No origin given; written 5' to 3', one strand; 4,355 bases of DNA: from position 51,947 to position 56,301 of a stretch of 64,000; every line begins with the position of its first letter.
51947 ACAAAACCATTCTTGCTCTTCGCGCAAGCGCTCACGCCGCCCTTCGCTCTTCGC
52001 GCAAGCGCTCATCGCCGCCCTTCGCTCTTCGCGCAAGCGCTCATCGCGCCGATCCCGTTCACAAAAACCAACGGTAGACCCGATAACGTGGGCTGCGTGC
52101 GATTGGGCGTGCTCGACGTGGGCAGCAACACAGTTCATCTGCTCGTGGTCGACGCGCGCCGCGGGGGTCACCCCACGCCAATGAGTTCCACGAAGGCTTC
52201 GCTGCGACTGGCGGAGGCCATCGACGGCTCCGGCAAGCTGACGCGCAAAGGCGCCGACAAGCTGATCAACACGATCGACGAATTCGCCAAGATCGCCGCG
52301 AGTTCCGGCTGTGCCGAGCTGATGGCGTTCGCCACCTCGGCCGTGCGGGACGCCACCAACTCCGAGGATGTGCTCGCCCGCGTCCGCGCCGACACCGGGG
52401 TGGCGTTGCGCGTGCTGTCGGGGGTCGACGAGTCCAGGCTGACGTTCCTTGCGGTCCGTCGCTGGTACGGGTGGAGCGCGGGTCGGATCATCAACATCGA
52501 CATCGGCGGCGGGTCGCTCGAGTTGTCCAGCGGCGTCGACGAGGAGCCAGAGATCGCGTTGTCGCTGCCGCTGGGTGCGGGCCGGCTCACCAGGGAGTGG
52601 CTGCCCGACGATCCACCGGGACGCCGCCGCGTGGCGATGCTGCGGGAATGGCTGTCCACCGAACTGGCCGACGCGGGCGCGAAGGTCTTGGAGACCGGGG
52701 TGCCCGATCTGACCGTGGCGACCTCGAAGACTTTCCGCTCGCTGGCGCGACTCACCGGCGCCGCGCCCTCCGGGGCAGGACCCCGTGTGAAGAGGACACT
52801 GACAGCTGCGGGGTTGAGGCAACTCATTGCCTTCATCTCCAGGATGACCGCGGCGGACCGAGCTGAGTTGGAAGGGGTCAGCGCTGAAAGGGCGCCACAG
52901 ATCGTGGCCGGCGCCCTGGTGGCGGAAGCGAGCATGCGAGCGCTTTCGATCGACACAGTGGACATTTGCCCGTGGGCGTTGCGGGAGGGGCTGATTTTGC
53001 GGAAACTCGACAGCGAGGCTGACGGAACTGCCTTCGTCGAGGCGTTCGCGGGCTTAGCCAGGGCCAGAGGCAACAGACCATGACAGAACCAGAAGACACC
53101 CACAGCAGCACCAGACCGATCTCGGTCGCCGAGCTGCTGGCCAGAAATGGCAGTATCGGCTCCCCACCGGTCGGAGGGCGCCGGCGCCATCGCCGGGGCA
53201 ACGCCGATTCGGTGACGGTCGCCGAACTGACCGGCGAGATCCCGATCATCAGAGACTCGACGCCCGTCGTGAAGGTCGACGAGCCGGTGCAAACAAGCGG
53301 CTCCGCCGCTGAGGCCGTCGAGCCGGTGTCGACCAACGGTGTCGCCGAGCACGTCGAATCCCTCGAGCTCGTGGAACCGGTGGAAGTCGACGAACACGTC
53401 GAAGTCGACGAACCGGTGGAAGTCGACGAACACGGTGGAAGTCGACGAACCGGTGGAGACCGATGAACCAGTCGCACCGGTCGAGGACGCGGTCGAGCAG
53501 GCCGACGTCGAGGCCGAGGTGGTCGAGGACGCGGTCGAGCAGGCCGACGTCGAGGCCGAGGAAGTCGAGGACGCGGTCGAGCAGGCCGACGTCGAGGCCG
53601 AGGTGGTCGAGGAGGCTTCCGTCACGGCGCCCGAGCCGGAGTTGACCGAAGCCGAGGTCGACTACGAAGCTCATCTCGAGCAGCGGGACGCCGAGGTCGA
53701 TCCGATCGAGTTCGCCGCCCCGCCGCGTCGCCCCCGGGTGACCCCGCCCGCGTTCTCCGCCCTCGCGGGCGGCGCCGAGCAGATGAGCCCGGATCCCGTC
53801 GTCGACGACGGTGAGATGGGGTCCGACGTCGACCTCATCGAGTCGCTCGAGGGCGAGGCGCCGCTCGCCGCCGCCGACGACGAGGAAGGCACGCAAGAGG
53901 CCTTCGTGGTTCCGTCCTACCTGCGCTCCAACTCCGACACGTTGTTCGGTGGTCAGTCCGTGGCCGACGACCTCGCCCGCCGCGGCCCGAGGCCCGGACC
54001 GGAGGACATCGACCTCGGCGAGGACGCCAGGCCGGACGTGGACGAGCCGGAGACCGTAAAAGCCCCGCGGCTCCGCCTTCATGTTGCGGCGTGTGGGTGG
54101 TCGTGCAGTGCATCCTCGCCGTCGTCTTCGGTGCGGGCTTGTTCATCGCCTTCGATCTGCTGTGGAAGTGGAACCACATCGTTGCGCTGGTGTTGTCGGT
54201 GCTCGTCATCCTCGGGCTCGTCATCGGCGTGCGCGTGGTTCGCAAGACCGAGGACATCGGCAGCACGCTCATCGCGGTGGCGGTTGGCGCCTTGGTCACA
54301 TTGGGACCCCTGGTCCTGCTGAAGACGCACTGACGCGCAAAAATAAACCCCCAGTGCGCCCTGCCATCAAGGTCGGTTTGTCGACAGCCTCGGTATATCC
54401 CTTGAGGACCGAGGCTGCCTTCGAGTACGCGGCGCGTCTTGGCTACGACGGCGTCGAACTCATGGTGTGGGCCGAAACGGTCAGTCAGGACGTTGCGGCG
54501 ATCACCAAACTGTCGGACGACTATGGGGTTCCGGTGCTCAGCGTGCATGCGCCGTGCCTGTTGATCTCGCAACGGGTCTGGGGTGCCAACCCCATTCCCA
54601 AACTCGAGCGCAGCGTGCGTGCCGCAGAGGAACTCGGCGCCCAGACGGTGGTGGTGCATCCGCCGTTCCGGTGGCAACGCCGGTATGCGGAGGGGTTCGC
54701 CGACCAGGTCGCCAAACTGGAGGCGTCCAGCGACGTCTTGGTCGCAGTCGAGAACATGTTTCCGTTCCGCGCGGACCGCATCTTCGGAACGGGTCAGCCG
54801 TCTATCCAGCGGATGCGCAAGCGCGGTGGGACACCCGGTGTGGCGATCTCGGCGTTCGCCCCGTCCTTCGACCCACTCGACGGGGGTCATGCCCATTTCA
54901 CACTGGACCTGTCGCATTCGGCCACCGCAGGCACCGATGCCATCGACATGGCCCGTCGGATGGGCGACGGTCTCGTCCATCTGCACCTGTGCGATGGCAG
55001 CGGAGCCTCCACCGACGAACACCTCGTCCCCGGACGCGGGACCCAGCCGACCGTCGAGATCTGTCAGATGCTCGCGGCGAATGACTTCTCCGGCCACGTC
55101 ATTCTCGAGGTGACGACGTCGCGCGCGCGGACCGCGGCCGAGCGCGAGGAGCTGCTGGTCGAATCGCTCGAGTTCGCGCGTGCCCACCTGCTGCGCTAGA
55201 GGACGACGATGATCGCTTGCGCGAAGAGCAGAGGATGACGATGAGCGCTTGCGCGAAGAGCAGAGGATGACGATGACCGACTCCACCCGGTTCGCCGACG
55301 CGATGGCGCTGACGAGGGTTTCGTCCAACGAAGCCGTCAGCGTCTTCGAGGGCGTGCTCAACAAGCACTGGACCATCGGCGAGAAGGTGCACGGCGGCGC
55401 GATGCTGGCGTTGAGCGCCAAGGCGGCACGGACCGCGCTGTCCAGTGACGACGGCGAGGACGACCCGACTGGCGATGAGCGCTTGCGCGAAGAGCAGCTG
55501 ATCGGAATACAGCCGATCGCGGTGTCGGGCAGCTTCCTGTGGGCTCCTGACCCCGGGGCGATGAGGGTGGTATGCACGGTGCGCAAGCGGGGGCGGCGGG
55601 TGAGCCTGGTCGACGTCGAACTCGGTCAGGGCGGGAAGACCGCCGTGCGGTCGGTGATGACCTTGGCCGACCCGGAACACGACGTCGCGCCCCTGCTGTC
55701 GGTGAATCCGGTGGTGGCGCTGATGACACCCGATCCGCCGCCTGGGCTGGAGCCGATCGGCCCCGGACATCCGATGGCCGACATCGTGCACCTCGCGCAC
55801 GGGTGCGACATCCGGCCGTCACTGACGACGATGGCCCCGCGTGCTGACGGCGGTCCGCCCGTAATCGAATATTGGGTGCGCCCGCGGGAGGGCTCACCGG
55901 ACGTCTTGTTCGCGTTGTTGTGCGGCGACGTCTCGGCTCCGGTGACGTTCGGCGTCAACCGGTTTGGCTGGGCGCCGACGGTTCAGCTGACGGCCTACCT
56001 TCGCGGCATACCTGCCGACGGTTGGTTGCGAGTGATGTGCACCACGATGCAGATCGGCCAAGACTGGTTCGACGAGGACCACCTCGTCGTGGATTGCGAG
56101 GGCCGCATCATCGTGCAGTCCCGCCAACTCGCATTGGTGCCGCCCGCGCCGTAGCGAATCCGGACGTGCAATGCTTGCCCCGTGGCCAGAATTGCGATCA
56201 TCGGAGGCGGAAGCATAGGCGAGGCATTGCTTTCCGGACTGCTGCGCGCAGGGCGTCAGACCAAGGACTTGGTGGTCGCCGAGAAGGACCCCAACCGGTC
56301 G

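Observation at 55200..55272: The same 22-nt cassette repeated in tandem, plus-strand oriented, feeding into the thioesterase-like gene start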

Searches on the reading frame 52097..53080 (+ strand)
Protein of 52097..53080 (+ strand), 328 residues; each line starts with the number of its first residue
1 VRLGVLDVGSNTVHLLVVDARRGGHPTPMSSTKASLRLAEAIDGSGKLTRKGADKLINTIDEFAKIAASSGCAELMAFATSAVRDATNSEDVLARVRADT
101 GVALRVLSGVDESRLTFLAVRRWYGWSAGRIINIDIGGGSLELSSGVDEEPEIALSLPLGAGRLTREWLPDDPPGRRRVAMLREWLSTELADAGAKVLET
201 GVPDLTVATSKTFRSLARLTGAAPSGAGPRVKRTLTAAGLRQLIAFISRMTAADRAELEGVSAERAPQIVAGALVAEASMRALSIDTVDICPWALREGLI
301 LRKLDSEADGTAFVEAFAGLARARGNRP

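Call 51: search_protein_families(library=pfam, proteins=[window:52097-53080:+], max_evalue=0.001)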
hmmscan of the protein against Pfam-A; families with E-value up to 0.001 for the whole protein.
window:52097-53080:+ (328 aa): 1 family
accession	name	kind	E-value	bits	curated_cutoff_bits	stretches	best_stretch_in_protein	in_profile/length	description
PF02541.22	Ppx-GppA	-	1.4e-88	297.5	27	1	17-307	1-285/285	Ppx/GppA phosphatase family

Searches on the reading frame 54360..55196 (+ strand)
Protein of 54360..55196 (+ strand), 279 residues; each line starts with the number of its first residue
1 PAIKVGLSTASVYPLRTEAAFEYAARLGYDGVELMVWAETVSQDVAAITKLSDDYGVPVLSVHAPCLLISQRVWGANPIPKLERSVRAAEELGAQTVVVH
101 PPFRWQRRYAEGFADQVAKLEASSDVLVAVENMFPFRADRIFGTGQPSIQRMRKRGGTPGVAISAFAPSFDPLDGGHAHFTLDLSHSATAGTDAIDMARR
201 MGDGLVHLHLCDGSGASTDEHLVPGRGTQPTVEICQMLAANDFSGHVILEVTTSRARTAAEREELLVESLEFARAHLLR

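Call 51: search_protein_families(library=pfam, proteins=[window:54360-55196:+], max_evalue=0.001)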
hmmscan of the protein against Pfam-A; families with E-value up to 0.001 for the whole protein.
window:54360-55196:+ (279 aa): 1 family
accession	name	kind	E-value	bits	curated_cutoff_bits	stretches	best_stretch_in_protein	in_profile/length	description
PF01261.30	AP_endonuc_2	-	1.7e-25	90.6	31.1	1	21-275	1-248/249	Xylose isomerase-like TIM barrel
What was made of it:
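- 54360..55199 (+): Rv0498-like gene (xylose-isomerase-like TIM barrel, AP_endonuc_2); TAG stop at 55197-55199. Pfam hit at 1.7e-25 (call 51).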

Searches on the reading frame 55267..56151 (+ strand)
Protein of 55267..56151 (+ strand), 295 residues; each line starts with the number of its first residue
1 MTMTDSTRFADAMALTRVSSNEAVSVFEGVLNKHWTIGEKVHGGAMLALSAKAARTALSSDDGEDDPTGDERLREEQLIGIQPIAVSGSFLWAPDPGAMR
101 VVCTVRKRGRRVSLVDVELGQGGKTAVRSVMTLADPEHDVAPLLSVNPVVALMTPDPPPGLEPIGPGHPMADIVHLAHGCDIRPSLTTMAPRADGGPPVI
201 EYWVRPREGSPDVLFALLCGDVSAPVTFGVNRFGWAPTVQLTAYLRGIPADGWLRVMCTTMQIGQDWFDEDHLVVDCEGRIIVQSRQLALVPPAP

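Call 20: find_homologous_proteins(query=window:55267-56151:+, max_evalue=1e-20)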
Query window:55267-56151:+ (295 aa): 2002 proteins with E <= 1e-20 among 4788 candidates; the best 120 are listed.
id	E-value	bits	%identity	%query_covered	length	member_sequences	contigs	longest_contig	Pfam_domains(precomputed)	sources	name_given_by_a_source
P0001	2.5e-195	666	100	99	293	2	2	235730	PF13622.13,PF20789.4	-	-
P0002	9.4e-164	562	88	99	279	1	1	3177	PF13622.13,PF20789.4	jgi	jgi:acyl-coenzyme A thioesterase PaaI-like protein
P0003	6.2e-161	553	85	99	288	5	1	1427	PF13622.13,PF20789.4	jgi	jgi:hypothetical protein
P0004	1.1e-159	549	86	99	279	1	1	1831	PF13622.13,PF20789.4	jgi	jgi:acyl-coenzyme A thioesterase PaaI-like protein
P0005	2.1e-159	548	84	99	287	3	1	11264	PF13622.13,PF20789.4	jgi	jgi:acyl-coenzyme A thioesterase PaaI-like protein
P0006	1.2e-157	542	84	99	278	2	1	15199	PF13622.13,PF20789.4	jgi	-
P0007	1.3e-157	542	83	99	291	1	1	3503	PF13622.13,PF20789.4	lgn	-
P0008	2.7e-157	541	84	99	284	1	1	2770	PF13622.13,PF20789.4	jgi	jgi:acyl-coenzyme A thioesterase PaaI-like protein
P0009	4.2e-157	540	84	99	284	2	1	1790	PF13622.13,PF20789.4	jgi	jgi:acyl-coenzyme A thioesterase PaaI-like protein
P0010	8.4e-157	539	83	99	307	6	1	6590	PF13622.13,PF20789.4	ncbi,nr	ncbi:MAG: hypothetical protein QOE04_1697 [Mycobacterium sp.]|nr:hypothetical protein [Mycobacterium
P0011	9.2e-157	539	84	99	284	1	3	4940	PF13622.13,PF20789.4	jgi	jgi:acyl-coenzyme A thioesterase PaaI-like protein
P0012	3.8e-156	537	82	99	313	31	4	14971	PF13622.13,PF20789.4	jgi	jgi:hypothetical protein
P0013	4.8e-156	537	82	99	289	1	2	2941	PF13622.13,PF20789.4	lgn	-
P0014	7.6e-156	536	85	99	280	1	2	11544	PF13622.13,PF20789.4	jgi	jgi:Thioesterase-like superfamily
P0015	8.3e-156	536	82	98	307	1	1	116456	PF13622.13,PF20789.4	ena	-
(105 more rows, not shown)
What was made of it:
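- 55273..56154 (+): Rv0499-like acyl-CoA thioesterase (4HBT_3 + 4HBT_3C), the gene fed by the array. There are 2002 homologues, and P0001 is identical from 55273 (call 20).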

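Call 22: find_related_loci(query=window:55273-56151:+, collection=metagenome_contigs, flank=2500)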
Query window:55273-56151:+ (293 aa) in metagenome_contigs; peptide patterns used: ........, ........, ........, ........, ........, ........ (x = any residue, [..] = any of these).
404 stretches matched a pattern; 277 encode a relative of the query (tblastn E <= 1e-3); the best 80 are kept; 80 distinct loci.
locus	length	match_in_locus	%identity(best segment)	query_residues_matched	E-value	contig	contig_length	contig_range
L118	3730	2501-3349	82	1-290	1e-165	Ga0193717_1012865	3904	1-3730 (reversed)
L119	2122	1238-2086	79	1-290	2e-158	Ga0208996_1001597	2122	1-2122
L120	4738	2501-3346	78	4-292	3e-149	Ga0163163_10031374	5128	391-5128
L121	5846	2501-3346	78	4-292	1e-147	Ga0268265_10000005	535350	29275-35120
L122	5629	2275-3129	78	4-292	1e-147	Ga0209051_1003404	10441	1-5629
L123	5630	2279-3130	79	4-291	1e-147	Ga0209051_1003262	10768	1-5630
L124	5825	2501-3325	77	3-292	2e-146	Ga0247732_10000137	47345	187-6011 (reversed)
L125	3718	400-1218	76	1-291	6e-148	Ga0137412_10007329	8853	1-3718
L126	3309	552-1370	76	1-291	3e-151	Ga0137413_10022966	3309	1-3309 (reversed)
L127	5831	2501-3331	78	4-290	2e-145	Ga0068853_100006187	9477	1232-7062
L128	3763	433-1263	78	4-290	7e-147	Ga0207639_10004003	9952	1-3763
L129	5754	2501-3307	76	1-292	2e-144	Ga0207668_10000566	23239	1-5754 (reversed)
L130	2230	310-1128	76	1-292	1e-151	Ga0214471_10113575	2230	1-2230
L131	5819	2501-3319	75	1-291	2e-141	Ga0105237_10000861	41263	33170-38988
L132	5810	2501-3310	75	1-292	4e-141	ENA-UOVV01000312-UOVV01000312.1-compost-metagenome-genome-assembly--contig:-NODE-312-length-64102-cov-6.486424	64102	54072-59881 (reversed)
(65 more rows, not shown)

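Call 24: find_encoding_contigs(protein=P0001, flank=3000, max_places=4)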
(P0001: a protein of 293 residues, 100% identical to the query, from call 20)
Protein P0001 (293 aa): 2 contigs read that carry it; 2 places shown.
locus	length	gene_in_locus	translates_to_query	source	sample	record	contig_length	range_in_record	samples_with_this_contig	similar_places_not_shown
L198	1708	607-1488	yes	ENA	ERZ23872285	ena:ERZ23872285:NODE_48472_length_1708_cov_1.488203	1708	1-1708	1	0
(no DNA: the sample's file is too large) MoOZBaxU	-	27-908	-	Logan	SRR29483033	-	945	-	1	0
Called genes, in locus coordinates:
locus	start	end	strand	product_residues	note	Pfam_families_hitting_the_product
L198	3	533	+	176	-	?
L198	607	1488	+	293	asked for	PF13622:4HBT_3, PF20789:4HBT_3C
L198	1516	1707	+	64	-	?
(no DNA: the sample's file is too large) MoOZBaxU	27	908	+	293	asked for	PF13622:4HBT_3, PF20789:4HBT_3C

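Call 25: find_encoding_contigs(protein=P0002, flank=2000, max_places=3)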
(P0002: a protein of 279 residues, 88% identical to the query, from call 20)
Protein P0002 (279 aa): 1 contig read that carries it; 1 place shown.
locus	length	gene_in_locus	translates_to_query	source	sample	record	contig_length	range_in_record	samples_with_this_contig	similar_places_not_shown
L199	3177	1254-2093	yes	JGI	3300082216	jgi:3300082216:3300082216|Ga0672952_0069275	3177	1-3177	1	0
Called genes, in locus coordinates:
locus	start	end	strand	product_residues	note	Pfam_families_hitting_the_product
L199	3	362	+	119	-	?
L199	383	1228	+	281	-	PF01261:AP_endonuc_2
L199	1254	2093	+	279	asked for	PF13622:4HBT_3, PF20789:4HBT_3C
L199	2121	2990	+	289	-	PF03807:F420_oxidored, PF14748:P5CR_dimer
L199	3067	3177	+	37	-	?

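Call 26: find_encoding_contigs(protein=P0010, flank=2000, max_places=3)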
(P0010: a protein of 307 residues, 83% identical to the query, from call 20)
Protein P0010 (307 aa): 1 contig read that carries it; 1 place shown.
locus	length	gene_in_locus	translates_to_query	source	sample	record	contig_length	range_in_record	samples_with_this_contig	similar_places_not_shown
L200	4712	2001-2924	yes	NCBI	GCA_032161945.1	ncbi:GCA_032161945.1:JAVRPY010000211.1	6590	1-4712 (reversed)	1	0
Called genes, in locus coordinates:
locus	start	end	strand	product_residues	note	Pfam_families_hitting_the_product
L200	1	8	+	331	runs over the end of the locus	PF02541:Ppx-GppA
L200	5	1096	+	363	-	-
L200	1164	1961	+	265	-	PF01261:AP_endonuc_2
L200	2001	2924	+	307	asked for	PF13622:4HBT_3, PF20789:4HBT_3C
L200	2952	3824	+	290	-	PF03807:F420_oxidored, PF14748:P5CR_dimer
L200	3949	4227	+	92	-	PF12728:HTH_17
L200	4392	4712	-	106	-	?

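Call 51: search_protein_families(library=pfam, proteins=[window:55267-56151:+], max_evalue=0.001)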
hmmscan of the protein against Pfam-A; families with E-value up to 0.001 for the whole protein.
window:55267-56151:+ (295 aa): 2 families
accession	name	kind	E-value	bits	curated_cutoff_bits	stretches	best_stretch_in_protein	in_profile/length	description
PF20789.3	4HBT_3C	-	2.1e-23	83.5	24.1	1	174-291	16-140/140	Acyl-CoA thioesterase C-terminal domain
PF13622.12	4HBT_3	-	1.6e-16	60.7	24.3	1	33-133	3-82/83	Acyl-CoA thioesterase N-terminal domain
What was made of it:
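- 55273..56154 (+): Pfam (call 51).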
